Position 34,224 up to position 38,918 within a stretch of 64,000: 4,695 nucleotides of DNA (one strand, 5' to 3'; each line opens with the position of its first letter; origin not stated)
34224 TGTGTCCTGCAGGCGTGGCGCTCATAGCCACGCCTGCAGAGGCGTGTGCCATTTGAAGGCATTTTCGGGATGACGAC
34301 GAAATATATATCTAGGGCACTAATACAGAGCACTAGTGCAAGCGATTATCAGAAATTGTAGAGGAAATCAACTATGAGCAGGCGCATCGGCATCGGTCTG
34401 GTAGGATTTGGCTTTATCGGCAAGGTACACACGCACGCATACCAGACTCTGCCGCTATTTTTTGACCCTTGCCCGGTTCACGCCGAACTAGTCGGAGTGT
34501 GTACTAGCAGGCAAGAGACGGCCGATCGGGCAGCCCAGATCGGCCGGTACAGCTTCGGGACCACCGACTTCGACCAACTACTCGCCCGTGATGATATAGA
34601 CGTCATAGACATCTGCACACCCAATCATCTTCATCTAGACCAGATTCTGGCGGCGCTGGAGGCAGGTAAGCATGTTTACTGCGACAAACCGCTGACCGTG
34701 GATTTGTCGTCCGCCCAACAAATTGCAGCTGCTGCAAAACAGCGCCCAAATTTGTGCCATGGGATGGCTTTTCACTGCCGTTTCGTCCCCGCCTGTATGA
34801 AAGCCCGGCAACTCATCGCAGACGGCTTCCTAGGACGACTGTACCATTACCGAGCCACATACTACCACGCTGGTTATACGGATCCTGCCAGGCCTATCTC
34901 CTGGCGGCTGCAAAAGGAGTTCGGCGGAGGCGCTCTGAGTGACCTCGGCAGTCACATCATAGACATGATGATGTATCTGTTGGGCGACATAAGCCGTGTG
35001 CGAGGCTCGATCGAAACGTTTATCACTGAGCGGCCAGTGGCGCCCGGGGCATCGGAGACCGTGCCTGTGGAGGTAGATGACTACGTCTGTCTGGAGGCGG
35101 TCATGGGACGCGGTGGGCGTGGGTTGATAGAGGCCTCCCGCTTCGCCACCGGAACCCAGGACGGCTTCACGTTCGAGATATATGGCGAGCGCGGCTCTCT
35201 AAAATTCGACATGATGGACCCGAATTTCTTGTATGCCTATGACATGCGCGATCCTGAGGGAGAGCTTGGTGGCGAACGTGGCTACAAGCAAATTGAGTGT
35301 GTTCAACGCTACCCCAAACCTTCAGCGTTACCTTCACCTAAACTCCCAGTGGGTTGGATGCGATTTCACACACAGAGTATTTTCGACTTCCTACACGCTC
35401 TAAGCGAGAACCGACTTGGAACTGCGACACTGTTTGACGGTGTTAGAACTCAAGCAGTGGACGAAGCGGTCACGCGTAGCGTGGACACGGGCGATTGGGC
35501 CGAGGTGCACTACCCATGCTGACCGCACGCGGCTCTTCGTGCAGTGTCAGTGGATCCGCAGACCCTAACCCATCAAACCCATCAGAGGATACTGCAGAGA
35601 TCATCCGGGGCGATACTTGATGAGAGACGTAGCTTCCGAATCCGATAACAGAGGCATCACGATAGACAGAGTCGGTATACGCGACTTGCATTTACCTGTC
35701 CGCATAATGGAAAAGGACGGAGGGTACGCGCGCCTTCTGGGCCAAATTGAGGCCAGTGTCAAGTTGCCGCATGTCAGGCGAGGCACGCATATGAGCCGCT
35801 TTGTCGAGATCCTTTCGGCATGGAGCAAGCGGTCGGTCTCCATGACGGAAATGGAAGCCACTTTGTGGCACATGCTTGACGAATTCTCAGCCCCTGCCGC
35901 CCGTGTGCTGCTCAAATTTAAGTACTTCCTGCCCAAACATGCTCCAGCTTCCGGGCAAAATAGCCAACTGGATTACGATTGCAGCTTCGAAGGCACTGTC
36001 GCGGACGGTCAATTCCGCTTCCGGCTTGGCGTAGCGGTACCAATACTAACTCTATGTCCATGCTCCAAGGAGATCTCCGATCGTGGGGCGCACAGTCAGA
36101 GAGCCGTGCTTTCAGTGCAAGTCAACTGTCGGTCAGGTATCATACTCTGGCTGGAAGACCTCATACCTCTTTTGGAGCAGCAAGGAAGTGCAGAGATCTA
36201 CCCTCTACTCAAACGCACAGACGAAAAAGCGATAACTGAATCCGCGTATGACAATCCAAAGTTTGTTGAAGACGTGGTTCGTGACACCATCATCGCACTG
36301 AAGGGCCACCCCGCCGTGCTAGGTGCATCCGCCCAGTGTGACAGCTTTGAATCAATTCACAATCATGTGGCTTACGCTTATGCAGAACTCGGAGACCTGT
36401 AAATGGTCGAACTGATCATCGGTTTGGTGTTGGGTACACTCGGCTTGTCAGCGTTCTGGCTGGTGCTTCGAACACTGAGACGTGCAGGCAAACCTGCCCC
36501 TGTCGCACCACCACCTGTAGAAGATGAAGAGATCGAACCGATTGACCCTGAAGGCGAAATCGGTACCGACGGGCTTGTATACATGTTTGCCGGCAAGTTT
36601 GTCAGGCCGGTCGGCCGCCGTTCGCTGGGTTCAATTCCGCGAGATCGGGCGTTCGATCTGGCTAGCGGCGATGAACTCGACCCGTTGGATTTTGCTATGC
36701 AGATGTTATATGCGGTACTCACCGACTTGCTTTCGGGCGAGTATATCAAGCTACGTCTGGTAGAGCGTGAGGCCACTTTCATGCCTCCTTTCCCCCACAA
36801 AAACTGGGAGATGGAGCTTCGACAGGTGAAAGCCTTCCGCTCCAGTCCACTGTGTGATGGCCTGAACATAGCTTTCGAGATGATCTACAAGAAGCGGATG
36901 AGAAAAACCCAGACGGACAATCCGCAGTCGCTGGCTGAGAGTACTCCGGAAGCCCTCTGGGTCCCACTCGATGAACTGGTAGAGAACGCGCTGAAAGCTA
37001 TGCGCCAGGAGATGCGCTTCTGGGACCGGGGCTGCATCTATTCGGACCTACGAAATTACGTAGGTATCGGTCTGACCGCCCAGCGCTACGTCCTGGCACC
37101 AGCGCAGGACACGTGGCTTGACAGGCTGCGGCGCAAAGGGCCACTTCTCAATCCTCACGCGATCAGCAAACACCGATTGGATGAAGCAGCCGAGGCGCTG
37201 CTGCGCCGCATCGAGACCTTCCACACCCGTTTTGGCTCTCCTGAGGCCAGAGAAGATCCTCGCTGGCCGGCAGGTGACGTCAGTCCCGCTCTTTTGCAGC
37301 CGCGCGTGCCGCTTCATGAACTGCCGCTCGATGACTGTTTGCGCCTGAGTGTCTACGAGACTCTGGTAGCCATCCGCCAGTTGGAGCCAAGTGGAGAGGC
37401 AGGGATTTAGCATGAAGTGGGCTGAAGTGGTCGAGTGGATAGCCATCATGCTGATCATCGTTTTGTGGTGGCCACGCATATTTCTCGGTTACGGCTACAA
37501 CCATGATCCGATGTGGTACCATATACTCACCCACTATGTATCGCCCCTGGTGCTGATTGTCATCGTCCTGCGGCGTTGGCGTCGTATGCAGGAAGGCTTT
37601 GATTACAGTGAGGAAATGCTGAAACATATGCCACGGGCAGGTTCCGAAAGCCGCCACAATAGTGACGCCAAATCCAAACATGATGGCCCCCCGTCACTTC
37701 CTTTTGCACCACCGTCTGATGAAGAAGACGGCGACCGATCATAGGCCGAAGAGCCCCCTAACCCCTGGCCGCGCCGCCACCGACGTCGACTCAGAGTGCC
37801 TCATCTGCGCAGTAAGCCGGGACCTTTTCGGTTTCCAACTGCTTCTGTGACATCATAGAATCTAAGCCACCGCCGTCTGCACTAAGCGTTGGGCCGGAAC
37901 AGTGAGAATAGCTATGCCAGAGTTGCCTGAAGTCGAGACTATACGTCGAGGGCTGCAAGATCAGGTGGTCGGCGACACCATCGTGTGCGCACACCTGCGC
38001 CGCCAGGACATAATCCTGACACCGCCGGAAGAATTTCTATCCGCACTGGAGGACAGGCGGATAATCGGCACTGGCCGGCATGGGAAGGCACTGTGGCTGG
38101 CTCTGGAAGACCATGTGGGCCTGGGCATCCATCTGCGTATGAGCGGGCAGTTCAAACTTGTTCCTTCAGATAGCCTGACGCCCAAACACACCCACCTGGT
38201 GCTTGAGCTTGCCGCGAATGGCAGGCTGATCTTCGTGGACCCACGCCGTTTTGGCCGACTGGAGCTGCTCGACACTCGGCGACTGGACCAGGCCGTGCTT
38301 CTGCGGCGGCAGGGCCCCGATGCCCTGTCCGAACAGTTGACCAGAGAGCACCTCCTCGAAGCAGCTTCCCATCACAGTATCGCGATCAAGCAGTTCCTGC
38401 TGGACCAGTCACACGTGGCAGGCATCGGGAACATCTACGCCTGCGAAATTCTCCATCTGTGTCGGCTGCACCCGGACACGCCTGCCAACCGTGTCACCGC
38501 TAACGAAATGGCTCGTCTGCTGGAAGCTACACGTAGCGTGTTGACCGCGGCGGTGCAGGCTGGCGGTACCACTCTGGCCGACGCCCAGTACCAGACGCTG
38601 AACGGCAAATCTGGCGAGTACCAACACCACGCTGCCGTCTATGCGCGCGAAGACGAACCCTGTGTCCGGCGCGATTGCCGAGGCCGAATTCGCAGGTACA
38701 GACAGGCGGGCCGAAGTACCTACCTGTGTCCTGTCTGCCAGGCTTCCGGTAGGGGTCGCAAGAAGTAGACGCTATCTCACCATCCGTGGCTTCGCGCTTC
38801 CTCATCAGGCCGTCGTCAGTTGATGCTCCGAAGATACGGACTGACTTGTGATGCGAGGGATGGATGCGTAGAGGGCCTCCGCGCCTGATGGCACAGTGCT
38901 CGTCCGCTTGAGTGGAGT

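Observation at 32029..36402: LpxC-family deacetylase clustered with a GnnA/GnnB- or WbpB/WbpE-like oxidoreductase plus aminotransferase pair and FolE2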

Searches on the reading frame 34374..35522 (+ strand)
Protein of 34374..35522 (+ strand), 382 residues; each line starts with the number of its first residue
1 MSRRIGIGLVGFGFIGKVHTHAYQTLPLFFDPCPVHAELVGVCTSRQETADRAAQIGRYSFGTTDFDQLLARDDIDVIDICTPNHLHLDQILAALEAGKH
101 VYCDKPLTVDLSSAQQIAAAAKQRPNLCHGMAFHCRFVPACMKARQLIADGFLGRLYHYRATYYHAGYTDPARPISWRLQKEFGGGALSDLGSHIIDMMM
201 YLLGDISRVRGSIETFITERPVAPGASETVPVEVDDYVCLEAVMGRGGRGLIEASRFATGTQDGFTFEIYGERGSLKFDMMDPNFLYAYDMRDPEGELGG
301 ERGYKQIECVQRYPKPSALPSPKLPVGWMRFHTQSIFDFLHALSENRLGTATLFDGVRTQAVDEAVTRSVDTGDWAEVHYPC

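Call 3: search_protein_families(library=pfam, proteins=[window:34374-35522:+])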
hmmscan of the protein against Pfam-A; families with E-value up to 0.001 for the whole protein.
window:34374-35522:+ (382 aa): 5 families
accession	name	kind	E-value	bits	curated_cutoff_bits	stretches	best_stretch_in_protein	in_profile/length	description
PF22725.1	GFO_IDH_MocA_C3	-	1.2e-28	100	27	1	143-276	3-123/124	GFO/IDH/MocA C-terminal domain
PF02894.22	GFO_IDH_MocA_C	-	8.9e-24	84.9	22.9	1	145-378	1-218/218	Oxidoreductase family, C-terminal alpha/beta domain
PF01408.29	GFO_IDH_MocA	-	1.4e-23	84.3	24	1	6-128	2-116/120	Oxidoreductase family, NAD-binding Rossmann fold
PF22685.1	Gal80p_C-like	-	3.4e-08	34.2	29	1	139-278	1-150/152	Gal80p, C-terminal domain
PF03447.22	NAD_binding_3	-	8.7e-07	30.1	24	1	6-123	1-108/116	Homoserine dehydrogenase, NAD binding domain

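Call 5: search_protein_families(library=ncbifam, proteins=[window:34374-35522:+])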
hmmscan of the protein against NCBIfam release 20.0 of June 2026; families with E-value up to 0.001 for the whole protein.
window:34374-35522:+ (382 aa): 10 families
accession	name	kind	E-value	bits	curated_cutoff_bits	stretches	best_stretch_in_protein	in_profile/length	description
NF052479.1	LevoglcsnDh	equivalog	7.1e-78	261.9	650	1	3-378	2-386/386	levoglucosan dehydrogenase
TIGR04380.1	myo_inos_iolG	equivalog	6.9e-31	107.3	355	1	5-291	2-265/330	inositol 2-dehydrogenase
NF008607.0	PRK11579.1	subfamily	4.7e-23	81.7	330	1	1-207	1-193/346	oxidoreductase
NF040723.1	UDP-GlcNAcDh_Arch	equivalog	4.3e-21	75.7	450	1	7-209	3-184/302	UDP-N-acetylglucosamine 3-dehydrogenase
NF041392.1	XylDh_Gfo6_Halo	equivalog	6.2e-19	68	350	1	42-210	47-220/350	D-xylose 1-dehydrogenase Gfo6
NF058561.1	BT_2158_fam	equivalog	1.5e-12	46.8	750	1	65-154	85-175/487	glycoside 3-dehydrogenase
NF007574.0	PRK10206.1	equivalog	3.7e-12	46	352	1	52-214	44-198/345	oxidoreductase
NF052679.1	InsChiInosDhIolG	equivalog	1.2e-09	37.7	540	1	5-155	3-147/343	bifunctional inositol 2-dehydrogenase/D-chiro-inositol 1-dehydrogenase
NF058563.1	BT_2159_fam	equivalog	3.6e-08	32.8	650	1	5-201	1-181/350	disaccharide 3-dehydrogenase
NF004976.0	PRK06349.1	subfamily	0.00057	19.1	205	1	2-102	2-102/430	homoserine dehydrogenase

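Call 31: search_solved_structures(query=window:34374-35522:+, max_evalue=1e-8)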
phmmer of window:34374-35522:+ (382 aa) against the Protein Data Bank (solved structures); distinct sequences matched with E-value up to 1e-8: 64 (the best 60 are shown).
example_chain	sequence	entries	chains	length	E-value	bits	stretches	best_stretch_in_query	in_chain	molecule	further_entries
4h3v_A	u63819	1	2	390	5e-74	252.8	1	4-378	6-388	Oxidoreductase domain protein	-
6a3f_A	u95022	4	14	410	8.1e-65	222.5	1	4-378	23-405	Putative dehydrogenase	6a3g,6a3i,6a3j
4gqa_A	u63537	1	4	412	1.5e-54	188.7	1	1-307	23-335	NAD binding Oxidoreductase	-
5ya8_A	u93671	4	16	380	2.4e-46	161.7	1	3-295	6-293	Scyllo-inositol dehydrogenase with L-glucose dehydrogenase activity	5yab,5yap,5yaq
6ktj_A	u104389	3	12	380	1.6e-45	158.9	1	3-295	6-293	Scyllo-inositol dehydrogenase with L-glucose dehydrogenase activity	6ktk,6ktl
4fb5_A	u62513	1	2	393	3.3e-42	148.1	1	3-378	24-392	Probable oxidoreductase protein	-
2glx_A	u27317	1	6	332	1.1e-23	87.1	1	44-206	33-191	1,5-anhydro-D-fructose reductase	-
6jw6_A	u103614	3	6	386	6.2e-23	84.6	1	1-301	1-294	Dehydrogenase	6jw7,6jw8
7xr9_A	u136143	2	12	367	4.9e-22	81.6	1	6-221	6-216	DgpA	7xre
4koa_A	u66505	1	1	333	6.6e-21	77.9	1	37-205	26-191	1,5-anhydro-D-fructose reductase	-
3e82_A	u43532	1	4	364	9.8e-21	77.4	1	4-216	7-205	Putative oxidoreductase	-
3v5n_A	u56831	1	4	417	1.1e-20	77.2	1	3-299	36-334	Oxidoreductase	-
9m3d_B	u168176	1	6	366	2.2e-20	76.2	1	12-207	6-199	DgpA1 from W974-1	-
9m37_A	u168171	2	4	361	4.6e-20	75.2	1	7-284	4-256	P581a DgpA2 and isoorientin complex structure | Gfo/Idh/MocA family protein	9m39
1ofg_A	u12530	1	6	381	2e-19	73.1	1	3-276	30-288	GLUCOSE-FRUCTOSE OXIDOREDUCTASE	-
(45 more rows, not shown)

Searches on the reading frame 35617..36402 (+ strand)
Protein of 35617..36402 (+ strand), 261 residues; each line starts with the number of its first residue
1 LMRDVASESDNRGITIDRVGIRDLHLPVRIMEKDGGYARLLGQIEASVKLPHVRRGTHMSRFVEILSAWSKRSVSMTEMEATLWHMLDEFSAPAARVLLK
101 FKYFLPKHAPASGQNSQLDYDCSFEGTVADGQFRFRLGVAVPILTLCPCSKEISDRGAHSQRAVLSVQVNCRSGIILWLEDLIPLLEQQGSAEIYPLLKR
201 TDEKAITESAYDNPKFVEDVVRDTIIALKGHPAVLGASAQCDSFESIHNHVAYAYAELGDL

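Call 3: search_protein_families(library=pfam, proteins=[window:35617-36402:+])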
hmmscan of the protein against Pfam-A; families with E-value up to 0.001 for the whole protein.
window:35617-36402:+ (261 aa): 1 family
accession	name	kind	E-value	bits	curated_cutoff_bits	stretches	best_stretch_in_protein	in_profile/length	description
PF02649.19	GCHY-1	-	4e-82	276.1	25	1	2-254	1-260/260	Type I GTP cyclohydrolase folE2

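Call 5: search_protein_families(library=ncbifam, proteins=[window:35617-36402:+])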
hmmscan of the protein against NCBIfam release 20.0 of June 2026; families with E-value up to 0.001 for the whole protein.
window:35617-36402:+ (261 aa): 3 families
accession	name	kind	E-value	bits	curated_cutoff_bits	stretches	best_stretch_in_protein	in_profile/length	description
NF010200.1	PRK13674.1-1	equivalog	2.4e-74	250.3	215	1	4-257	2-269/270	GTP cyclohydrolase FolE2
TIGR00294.2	TIGR00294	equivalog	1.9e-39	135.6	220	2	158-255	188-289/302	GTP cyclohydrolase MptA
NF010204.0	PRK13675.1-1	equivalog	1.5e-26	93.4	468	1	13-252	13-261/267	GTP cyclohydrolase IV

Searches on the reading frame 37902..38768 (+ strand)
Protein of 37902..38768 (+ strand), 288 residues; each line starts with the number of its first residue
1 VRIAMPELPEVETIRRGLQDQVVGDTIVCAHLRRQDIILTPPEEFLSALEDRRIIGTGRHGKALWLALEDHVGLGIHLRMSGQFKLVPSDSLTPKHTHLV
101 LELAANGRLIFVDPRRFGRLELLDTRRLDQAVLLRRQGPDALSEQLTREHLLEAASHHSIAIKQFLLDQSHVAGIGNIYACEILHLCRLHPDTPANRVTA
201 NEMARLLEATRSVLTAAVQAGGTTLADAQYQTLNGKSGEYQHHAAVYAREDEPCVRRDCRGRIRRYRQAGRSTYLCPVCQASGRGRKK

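Call 3: search_protein_families(library=pfam, proteins=[window:37902-38768:+])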
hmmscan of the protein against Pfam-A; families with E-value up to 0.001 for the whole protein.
window:37902-38768:+ (288 aa): 3 families
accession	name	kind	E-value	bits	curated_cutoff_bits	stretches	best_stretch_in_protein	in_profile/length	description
PF01149.29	Fapy_DNA_glyco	-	1.7e-34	119.4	25.5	1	5-120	1-117/117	Formamidopyrimidine-DNA glycosylase N-terminal domain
PF06831.19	H2TH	-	2.5e-24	85.5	34.7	1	138-226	2-90/93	Formamidopyrimidine-DNA glycosylase H2TH domain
PF06827.20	zf-FPG_IleRS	-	6.4e-07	29.5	21.3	1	252-280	2-28/30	Zinc finger found in FPG and IleRS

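Call 5: search_protein_families(library=ncbifam, proteins=[window:37902-38768:+])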
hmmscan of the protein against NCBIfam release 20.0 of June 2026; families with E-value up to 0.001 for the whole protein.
window:37902-38768:+ (288 aa): 7 families
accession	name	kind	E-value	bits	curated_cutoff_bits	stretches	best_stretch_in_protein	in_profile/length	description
NF002211.1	PRK01103.1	equivalog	2.2e-87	293.1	212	1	5-280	1-273/274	bifunctional DNA-formamidopyrimidine glycosylase/DNA-(apurinic or apyrimidinic site) lyase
TIGR00577.1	fpg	equivalog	5.9e-80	268.5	203.3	1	5-280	1-276/276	DNA-formamidopyrimidine glycosylase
NF011386.0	PRK14811.1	equivalog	7.8e-66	222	414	1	5-284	1-266/269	DNA-formamidopyrimidine glycosylase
NF010551.0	PRK13945.1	equivalog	3.3e-62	210.4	348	1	5-280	1-281/282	DNA-formamidopyrimidine glycosylase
NF011385.0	PRK14810.1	equivalog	1.3e-52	179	423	1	5-280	1-271/272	DNA-formamidopyrimidine glycosylase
NF007763.0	PRK10445.1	equivalog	1.3e-28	100.2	252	1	5-280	1-262/263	endonuclease VIII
NF040775.1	endonuc_Nei2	equivalog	1.3e-21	77.2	400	1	60-280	49-251/252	endonuclease VIII Nei2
